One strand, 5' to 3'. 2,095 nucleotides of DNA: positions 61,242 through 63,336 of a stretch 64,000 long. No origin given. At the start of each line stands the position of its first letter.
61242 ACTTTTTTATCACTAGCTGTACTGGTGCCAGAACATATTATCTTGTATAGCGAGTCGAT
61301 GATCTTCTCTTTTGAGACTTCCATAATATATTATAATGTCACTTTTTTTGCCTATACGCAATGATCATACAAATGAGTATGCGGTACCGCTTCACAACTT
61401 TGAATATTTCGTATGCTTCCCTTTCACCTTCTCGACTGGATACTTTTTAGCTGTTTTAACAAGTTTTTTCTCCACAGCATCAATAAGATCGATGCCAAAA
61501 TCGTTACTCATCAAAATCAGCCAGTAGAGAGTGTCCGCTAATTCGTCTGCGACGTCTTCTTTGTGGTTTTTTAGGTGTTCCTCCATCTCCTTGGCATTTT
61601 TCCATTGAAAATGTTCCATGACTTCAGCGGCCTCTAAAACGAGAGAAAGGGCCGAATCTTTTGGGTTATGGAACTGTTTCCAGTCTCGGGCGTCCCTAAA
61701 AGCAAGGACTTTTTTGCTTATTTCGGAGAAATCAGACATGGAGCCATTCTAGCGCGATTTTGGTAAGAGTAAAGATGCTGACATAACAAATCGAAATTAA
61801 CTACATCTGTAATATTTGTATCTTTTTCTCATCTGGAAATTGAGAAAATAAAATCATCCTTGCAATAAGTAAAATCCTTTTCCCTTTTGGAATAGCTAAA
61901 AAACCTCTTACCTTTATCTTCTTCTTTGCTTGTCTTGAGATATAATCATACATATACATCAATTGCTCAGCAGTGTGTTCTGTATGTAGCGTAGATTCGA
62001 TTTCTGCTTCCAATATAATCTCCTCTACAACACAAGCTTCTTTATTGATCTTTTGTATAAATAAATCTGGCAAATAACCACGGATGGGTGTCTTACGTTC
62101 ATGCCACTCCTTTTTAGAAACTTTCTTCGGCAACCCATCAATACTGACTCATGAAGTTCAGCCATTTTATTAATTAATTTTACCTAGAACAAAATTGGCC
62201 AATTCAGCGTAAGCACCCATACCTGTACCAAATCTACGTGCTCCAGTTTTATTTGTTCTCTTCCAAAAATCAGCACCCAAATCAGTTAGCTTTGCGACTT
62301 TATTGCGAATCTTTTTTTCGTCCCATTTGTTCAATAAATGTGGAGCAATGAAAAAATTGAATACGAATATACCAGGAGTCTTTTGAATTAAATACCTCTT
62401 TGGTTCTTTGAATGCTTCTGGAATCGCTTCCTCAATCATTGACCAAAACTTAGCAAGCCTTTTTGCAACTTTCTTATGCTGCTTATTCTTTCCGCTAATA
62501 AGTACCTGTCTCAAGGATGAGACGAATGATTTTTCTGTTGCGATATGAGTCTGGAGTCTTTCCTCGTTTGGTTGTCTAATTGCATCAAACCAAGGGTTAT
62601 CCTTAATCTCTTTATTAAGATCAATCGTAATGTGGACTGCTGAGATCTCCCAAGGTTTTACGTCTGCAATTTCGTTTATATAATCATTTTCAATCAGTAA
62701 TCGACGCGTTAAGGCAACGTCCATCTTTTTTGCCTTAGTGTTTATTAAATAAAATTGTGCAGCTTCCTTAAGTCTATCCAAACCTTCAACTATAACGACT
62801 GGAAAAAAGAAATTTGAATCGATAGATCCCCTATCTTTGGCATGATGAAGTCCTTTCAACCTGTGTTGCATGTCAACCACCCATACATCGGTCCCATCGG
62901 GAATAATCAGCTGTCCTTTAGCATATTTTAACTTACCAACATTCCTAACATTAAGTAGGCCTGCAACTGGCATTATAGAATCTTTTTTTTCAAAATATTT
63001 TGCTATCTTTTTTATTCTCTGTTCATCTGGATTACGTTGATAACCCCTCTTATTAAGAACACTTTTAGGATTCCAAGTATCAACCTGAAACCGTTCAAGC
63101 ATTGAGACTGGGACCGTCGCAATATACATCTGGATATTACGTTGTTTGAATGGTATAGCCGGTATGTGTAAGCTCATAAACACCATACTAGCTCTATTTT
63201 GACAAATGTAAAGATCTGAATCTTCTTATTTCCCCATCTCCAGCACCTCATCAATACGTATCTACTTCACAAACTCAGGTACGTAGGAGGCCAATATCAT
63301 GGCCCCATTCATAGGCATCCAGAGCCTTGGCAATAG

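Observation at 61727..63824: A 2.07-kb three-gene cassette bracketed by 29-bp direct repeats, inserted at the 5' end of mazG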

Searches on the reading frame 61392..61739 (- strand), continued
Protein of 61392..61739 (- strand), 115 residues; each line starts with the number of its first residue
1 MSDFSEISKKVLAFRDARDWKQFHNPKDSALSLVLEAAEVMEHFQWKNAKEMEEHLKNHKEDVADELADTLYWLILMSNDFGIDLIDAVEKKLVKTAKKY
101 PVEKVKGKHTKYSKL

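Call 52: find_related_loci(query=L009:6351-7937:+, collection=genome_contigs, flank=10000)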
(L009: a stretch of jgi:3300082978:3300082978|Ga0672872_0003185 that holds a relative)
Query L009:6351-7937:+ (529 aa) in genome_contigs; peptide patterns used: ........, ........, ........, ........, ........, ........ (x = any residue, [..] = any of these).
600 stretches matched a pattern (row limit reached: there are more); 598 encode a relative of the query (tblastn E <= 1e-3); the best 80 are kept; 80 distinct loci.
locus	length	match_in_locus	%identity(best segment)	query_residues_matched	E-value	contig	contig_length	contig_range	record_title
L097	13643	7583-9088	79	14-529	0e+0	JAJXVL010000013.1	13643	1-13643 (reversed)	MAG: bacterium isolate BP5.bin30 NODE_7763_length_13643_cov_1.714708, whole genome shotgun sequence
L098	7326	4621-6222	72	13-529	0e+0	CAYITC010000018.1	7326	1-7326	MAG TPA_asm: uncultured Candidatus Saccharibacteria bacterium isolate ERP119705_co3_805 genome assembly, contig: NODE_13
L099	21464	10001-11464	65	13-527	0e+0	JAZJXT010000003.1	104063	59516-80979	MAG: Patescibacteria group bacterium isolate ADI_H1L2_2_122_18_3-bin036_1 ADIH1L22_B036_1_000000000003, whole genome sho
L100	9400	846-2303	65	17-527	0e+0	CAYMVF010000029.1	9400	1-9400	MAG TPA_asm: uncultured Candidatus Saccharibacteria bacterium isolate SRP257259_co1_410 genome assembly, contig: NODE_11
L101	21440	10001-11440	66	14-527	0e+0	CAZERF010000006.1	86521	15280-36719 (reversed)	MAG TPA_asm: uncultured Candidatus Saccharibacteria bacterium isolate binchicken_co245_337 genome assembly, contig: NODE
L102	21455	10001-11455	66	16-527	0e+0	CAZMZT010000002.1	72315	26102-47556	MAG TPA_asm: uncultured Candidatus Saccharibacteria bacterium isolate SRP286056_co1_104 genome assembly, contig: NODE_30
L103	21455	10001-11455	65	16-527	0e+0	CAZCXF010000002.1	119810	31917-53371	MAG TPA_asm: uncultured Candidatus Saccharibacteria bacterium isolate SRP278252_co1_97 genome assembly, contig: NODE_148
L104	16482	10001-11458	67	15-527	0e+0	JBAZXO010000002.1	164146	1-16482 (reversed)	MAG: Candidatus Paceibacterota bacterium isolate SO_2017_GW1_58 NODE_714_length_164146_cov_7.678531_OW334_2017, whole ge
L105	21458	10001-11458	65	17-527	0e+0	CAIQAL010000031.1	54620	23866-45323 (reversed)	uncultured bacterium isolate MJ-time_bin-5891 genome assembly, contig: bin-5891:31/38, whole genome shotgun sequence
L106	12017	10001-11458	66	17-527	0e+0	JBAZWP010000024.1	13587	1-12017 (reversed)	MAG: Candidatus Paceibacterota bacterium isolate SO_2017_GW1_35 NODE_16870_length_13587_cov_0.957429_OW334_2017, whole g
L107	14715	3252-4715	62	15-529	0e+0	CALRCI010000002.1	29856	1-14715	MAG: Candidatus Nomurabacteria bacterium isolate Ike-50m-40 genome assembly, contig: Ike-50-c712, whole genome shotgun s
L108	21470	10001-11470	62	16-528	0e+0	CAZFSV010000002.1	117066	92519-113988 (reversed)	MAG TPA_asm: uncultured Candidatus Saccharibacteria bacterium isolate SRP300315_co1_20 genome assembly, contig: NODE_69_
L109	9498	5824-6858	75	3-516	2e-175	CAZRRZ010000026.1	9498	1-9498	MAG TPA_asm: uncultured Candidatus Saccharibacteria bacterium isolate SRP286056_co2_115 genome assembly, contig: NODE_12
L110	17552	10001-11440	52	16-527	4e-168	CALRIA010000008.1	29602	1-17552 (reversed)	MAG: Candidatus Magasanikbacteria bacterium isolate MaH-04nov19-74 genome assembly, contig: MaH-04nov19-C3710, whole gen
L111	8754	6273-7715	51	16-528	1e-160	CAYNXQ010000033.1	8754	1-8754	MAG TPA_asm: uncultured Gammaproteobacteria bacterium isolate SRP193066_co2_32 genome assembly, contig: NODE_4159_length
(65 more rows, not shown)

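Call 58: search_protein_families(library=ncbifam, proteins=[window:61392-61739:-], max_evalue=0.1)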
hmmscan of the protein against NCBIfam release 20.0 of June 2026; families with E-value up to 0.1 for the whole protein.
window:61392-61739:- (115 aa): 3 families
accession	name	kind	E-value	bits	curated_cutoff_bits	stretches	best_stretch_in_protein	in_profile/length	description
TIGR03188.1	histidine_hisI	equivalog_domain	0.00091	19.4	42.7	1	51-89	42-81/84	phosphoribosyl-ATP diphosphatase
NF001613.0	PRK00400.1-5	equivalog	0.0036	17.3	120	1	55-96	52-92/107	phosphoribosyl-ATP diphosphatase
NF038207.1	glyco_res_GraF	equivalog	0.011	15.9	34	1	48-70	13-35/44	glycopeptide resistance-associated protein GraF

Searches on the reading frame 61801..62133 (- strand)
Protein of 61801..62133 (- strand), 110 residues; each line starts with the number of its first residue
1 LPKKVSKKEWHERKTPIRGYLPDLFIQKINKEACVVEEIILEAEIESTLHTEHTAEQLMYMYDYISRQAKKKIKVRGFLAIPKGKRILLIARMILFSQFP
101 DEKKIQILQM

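Call 7: search_protein_families(library=pfam, proteins=[window:61801-62133:-], max_evalue=0.01)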
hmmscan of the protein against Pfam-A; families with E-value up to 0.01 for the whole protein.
window:61801-62133:- (110 aa): 0 families

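Call 8: search_protein_families(library=padloc, proteins=[window:61801-62133:-], max_evalue=0.01)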
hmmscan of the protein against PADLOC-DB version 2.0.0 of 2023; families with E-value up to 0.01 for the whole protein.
window:61801-62133:- (110 aa): 1 family
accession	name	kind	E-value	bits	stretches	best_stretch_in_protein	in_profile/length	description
PDLC01858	CARF3--CARF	-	0.0086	14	1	27-102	39-112/204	-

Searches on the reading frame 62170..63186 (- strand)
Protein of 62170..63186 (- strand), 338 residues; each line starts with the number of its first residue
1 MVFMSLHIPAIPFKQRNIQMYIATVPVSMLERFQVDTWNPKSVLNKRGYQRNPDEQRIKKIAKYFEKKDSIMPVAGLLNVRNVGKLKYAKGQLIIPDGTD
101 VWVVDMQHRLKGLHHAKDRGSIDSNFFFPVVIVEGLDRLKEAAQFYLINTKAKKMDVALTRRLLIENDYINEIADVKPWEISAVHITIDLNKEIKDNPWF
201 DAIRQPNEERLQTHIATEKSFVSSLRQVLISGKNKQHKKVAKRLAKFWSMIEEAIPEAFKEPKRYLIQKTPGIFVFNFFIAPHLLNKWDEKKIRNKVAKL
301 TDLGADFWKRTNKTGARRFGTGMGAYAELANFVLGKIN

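Call 7: search_protein_families(library=pfam, proteins=[window:62170-63186:-], max_evalue=0.01)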
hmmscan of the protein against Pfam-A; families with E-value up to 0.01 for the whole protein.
window:62170-63186:- (338 aa): 1 family
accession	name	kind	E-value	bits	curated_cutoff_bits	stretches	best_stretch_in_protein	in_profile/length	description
PF14072.11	DndB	-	1.3e-17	64.3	29.1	1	8-260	1-246/338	DNA-sulfur modification-associated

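Call 8: search_protein_families(library=padloc, proteins=[window:62170-63186:-], max_evalue=0.01)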
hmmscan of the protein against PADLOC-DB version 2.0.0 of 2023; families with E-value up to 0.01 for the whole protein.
window:62170-63186:- (338 aa): 2 families
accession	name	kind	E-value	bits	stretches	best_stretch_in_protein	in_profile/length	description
PDLC02811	DpdB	-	1.8e-11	41.5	1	6-264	5-279/370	DpdB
PDLC02658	DndB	-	7e-05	20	1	7-117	6-123/356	DndB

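Call 29: search_protein_families(library=phrogs, proteins=[window:62170-63186:-], max_evalue=0.01)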
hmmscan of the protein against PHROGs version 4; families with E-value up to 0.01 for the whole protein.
window:62170-63186:- (338 aa): 2 families
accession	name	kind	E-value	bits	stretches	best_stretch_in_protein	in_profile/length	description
phrog_1033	-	DNA, RNA and nucleotide metabolism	1.6e-08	35.7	1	47-293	45-280/334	ParB-like partition protein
phrog_5732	-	unknown function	0.0012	18.8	0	55-280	165-378/441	-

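Call 46: find_homologous_proteins(query=window:62170-63186:-)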
Query window:62170-63186:- (338 aa): 196 proteins with E <= 0.001 among 1769 candidates; the best 120 are listed.
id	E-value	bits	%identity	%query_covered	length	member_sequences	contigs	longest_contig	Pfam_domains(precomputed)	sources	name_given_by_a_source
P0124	8.5e-225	763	100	100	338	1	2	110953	PF14072.12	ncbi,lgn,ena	-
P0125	6.3e-146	504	68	96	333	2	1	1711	PF14072.12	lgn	-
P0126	9.5e-146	503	66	98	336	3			PF14072.12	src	-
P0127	1.0e-145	503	66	98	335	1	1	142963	PF14072.12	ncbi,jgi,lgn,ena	-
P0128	1.1e-145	503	67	99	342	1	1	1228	PF14072.12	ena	-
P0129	2.3e-145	502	66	99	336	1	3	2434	PF14072.12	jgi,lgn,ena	-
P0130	7.4e-145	500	66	98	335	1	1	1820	PF14072.12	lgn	-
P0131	3.5e-143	495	65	98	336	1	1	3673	PF14072.12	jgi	jgi:DGQHR domain-containing protein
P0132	5.4e-143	494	65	98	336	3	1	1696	PF14072.12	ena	-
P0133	1.5e-142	493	68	98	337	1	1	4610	PF14072.12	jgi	jgi:DGQHR domain-containing protein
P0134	2.4e-142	492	65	99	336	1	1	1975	PF14072.12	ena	-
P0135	3.7e-142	491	66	98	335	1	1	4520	PF14072.12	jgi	-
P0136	1.7e-141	489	65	97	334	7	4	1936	PF14072.12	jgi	-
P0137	2.8e-141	489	64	99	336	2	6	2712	PF14072.12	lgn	-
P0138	7.9e-141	487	65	98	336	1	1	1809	PF14072.12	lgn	-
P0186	8.5e-135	467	63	98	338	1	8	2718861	PF14072.12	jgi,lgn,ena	jgi:DGQHR domain-containing protein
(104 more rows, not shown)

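Call 47: find_encoding_contigs(protein=P0127, flank=5000, max_places=3)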
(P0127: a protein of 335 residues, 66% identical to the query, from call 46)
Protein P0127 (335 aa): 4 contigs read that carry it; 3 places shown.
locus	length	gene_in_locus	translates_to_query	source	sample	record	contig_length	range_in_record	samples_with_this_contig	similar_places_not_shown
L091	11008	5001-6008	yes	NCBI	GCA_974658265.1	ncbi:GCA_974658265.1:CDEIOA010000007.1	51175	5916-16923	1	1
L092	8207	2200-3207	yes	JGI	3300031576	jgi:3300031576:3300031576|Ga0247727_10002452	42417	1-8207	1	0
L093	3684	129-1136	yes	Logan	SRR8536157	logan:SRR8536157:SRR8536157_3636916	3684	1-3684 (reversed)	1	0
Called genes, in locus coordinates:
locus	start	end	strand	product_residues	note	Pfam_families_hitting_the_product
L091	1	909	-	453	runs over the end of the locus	PF05345:He_PIG, PF17892:Cadherin_5 (faint), PF17963:Big_9 (weak), PF05345:He_PIG, PF16656:Pur_ac_phosph_N (weak)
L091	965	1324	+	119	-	PF01648:ACPS, PF22624:AASDHPPT_N (weak)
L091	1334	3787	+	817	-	PF00501:AMP-binding, PF00550:PP-binding, PF01553:Acyltransferase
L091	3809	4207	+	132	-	-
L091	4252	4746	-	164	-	-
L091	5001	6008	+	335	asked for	PF14072:DndB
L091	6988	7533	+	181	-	-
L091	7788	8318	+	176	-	PF03449:GreA_GreB_N, PF01272:GreA_GreB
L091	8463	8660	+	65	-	PF00313:CSD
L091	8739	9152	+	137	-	-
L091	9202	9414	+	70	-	-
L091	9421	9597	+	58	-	-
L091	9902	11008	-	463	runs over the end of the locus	PF00171:Aldedh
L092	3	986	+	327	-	?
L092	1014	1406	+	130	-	-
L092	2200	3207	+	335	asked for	PF14072:DndB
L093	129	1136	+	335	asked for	PF14072:DndB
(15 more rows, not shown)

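Call 48: find_encoding_contigs(protein=P0186, flank=5000, max_places=3)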
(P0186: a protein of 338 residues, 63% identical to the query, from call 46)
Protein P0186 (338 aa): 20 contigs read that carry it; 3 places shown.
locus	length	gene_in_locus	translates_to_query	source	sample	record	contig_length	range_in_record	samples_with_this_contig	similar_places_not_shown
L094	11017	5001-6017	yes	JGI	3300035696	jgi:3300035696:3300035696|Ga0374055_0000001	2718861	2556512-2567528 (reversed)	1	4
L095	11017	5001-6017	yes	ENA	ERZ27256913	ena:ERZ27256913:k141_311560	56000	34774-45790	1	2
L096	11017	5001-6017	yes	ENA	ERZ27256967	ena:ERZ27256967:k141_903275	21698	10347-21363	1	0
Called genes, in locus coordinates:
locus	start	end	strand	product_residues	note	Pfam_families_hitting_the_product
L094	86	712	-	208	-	PF07589:PEP_exosort_dom (faint)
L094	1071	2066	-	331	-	PF01336:tRNA_anti-codon, PF01966:HD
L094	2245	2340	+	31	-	-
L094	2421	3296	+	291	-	PF01112:Asparaginase_2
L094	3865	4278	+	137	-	PF13470:PIN_3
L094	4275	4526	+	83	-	-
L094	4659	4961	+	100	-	-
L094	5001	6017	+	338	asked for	PF14072:DndB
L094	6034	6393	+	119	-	-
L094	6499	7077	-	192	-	PF02915:Rubrerythrin, PF21349:RUBY_RBDX (weak)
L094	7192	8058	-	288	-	-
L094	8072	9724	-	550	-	PF22694:CtpB_N-like (weak), PF13180:PDZ_2, PF17820:PDZ_6 (weak), PF03572:Peptidase_S41, PF28547:CHD_PDZ-protease (faint)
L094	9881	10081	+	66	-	-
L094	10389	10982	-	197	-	-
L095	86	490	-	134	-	PF07589:PEP_exosort_dom (weak)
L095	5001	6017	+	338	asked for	PF14072:DndB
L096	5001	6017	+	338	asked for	PF14072:DndB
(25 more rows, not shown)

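Call 49: find_encoding_contigs(protein=P0124, flank=10000, max_places=4)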
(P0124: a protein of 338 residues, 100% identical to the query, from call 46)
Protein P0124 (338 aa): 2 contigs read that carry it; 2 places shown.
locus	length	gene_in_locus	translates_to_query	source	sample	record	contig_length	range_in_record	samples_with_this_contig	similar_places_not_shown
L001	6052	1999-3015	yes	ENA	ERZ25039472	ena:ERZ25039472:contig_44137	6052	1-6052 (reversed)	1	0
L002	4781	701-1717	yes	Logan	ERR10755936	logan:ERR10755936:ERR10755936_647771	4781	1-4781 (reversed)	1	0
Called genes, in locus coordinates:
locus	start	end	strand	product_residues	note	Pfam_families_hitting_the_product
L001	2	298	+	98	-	?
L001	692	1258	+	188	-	-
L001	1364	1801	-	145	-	-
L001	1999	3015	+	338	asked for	PF14072:DndB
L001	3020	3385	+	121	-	-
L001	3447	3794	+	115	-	PF12643:MazG-like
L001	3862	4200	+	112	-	-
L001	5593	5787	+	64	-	-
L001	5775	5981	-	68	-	PF00145:DNA_methylase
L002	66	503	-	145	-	-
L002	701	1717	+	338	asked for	PF14072:DndB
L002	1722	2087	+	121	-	-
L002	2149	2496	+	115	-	PF12643:MazG-like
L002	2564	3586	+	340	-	-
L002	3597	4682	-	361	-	PF00145:DNA_methylase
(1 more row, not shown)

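Call 58: search_protein_families(library=ncbifam, proteins=[window:62170-63186:-], max_evalue=0.1)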
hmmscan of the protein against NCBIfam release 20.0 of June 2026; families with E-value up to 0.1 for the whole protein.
window:62170-63186:- (338 aa): 4 families
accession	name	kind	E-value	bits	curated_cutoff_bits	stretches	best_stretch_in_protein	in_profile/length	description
TIGR03187.1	DGQHR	domain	4e-27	95.7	58.85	1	10-266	1-255/276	DGQHR domain-containing protein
NF041060.1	DpdB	equivalog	9.6e-13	47.7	300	1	7-264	2-274/352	DGQHR domain-containing protein DpdB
TIGR04172.1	DGQHR_dnd_1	hypoth_equivalog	1.7e-12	47.1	450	1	8-192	1-199/381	DNA phosphorothioation-associated DGQHR protein 1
TIGR03233.1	DNA_S_dndB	equivalog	0.00021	20.5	328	1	6-116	4-121/355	DNA sulfur modification protein DndB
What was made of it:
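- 62170..63186 (-): DGQHR-domain (DndB/DpdB-like, ParB-fold) protein. The DpdB and DndB equivalog models score far below their cutoffs (calls 7, 8, 58).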
